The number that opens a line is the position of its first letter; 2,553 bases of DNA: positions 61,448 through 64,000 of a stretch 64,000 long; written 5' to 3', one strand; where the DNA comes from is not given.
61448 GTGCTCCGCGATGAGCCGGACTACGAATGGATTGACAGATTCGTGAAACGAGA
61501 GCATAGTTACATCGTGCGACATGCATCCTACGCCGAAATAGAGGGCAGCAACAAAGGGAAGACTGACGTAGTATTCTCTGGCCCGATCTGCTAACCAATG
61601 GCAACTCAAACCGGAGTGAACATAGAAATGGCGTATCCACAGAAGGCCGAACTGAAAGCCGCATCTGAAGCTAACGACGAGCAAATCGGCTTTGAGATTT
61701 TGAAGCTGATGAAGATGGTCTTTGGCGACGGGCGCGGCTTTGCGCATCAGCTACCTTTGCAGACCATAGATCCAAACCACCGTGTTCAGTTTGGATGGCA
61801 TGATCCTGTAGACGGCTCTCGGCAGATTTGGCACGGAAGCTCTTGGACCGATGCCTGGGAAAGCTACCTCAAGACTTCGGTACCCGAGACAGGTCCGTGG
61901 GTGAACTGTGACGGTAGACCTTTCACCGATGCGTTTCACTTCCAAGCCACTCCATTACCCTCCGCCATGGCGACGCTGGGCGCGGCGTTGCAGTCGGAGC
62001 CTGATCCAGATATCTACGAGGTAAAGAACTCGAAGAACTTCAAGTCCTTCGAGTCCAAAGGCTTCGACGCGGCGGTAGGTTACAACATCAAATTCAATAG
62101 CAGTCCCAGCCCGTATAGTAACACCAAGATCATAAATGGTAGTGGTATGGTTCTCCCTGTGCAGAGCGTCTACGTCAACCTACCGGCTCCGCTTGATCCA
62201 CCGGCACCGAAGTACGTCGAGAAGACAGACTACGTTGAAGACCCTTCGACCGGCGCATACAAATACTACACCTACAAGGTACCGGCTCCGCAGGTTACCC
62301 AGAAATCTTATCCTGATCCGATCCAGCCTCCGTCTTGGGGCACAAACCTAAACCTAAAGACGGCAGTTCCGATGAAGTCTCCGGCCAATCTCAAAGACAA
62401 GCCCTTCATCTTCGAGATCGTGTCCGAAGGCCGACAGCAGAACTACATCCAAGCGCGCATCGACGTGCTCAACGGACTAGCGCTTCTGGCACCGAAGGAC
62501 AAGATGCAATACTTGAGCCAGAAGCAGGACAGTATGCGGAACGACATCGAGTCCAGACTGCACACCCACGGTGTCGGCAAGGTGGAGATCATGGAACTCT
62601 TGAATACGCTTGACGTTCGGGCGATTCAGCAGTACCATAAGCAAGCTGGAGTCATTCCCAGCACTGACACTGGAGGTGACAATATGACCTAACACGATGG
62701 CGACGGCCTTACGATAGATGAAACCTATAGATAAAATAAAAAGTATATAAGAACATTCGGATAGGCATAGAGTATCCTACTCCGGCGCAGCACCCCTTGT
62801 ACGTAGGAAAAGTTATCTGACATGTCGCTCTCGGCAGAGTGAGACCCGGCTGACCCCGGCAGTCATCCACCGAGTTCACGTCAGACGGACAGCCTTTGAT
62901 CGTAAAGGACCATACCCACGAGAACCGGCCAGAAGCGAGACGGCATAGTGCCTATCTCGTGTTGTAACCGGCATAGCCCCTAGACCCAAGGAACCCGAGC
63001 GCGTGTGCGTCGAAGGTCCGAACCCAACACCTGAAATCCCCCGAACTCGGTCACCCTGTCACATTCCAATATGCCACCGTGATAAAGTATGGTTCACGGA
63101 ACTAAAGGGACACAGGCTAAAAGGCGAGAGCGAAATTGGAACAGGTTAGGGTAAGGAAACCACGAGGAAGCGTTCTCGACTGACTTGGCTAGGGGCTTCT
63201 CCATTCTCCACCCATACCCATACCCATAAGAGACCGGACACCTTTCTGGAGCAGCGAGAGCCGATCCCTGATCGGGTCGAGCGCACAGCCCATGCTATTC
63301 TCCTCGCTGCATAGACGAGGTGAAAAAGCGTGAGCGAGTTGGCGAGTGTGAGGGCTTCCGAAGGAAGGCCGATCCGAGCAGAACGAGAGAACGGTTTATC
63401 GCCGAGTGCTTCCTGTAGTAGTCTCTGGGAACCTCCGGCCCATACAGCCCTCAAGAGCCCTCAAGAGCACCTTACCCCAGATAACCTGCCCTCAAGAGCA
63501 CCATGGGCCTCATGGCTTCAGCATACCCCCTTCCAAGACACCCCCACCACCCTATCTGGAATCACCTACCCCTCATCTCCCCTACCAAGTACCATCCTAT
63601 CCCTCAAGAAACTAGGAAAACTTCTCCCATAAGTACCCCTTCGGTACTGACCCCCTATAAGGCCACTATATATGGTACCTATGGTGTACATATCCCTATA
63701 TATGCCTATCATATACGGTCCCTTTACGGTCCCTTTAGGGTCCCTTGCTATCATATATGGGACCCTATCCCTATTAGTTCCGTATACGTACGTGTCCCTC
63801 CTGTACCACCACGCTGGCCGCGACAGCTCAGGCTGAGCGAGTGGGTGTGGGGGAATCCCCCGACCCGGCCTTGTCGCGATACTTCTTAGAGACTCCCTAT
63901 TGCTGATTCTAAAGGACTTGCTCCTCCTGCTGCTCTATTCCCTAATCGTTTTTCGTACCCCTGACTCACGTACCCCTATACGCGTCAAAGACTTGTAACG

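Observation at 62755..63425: Candidate novel ~670-nt multi-domain structured ncRNA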

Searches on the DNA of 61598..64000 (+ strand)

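Call 4: search_rna_families(source=window, start=62500, end=64000, threshold=evalue, max_evalue=10, show_alignments=3)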
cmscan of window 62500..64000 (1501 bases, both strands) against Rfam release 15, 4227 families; matches with E-value up to 10: 1.
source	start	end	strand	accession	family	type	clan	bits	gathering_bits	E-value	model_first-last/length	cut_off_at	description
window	63795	63827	-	RF02769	Ysr202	Gene; sRNA;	-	11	315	2.8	154-186/282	no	Yersinia sRNA 202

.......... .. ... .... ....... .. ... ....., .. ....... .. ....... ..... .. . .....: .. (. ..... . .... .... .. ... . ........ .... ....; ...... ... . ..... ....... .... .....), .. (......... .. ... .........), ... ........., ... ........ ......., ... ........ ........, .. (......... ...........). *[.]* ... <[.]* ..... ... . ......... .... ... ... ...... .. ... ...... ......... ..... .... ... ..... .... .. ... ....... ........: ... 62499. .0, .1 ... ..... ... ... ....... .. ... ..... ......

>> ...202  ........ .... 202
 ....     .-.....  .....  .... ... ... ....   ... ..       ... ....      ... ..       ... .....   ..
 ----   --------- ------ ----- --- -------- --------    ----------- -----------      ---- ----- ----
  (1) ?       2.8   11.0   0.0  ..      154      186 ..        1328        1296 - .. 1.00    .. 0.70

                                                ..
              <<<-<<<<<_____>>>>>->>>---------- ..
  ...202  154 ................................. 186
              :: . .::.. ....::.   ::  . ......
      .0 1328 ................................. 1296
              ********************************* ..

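Call 7: search_dna_similar(query=window:62700-64000:+, collection=phages, mode=distant, max_rows=40)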
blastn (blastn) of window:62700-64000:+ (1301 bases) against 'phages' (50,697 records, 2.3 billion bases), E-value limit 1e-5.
No match.

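Call 96: search_rna_families(source=L004, start=8100, end=10300, threshold=evalue, max_evalue=10)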
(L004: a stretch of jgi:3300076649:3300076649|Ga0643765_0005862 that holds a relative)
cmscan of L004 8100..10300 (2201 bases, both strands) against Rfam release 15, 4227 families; matches with E-value up to 10: 1.
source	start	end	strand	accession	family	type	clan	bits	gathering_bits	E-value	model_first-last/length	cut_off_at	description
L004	9900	9940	+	RF00032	Histone3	Cis-reg;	-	16.2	34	0.74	1-46/46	no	Histone 3' UTR stem-loop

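Call 97: search_rna_families(source=L013, start=11000, end=13700, threshold=evalue, max_evalue=10)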
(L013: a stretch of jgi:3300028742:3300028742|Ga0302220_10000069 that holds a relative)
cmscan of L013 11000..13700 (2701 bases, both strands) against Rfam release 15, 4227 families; matches with E-value up to 10: 0.
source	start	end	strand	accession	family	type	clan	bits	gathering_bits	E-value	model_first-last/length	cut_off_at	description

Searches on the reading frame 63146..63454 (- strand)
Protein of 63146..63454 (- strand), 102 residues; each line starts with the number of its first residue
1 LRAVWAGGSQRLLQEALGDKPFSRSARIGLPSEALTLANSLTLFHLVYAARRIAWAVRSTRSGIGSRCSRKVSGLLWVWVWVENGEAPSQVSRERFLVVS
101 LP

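Call 42: find_homologous_proteins(query=window:63146-63454:-, max_evalue=0.01)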
Query window:63146-63454:-: 2 candidates shared short words with the query, none scored E <= 0.01.

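Call 69: search_protein_families(library=pfam, proteins=[window:63146-63454:-], max_evalue=0.01)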
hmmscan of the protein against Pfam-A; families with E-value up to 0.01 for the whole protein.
window:63146-63454:- (102 aa): 0 families
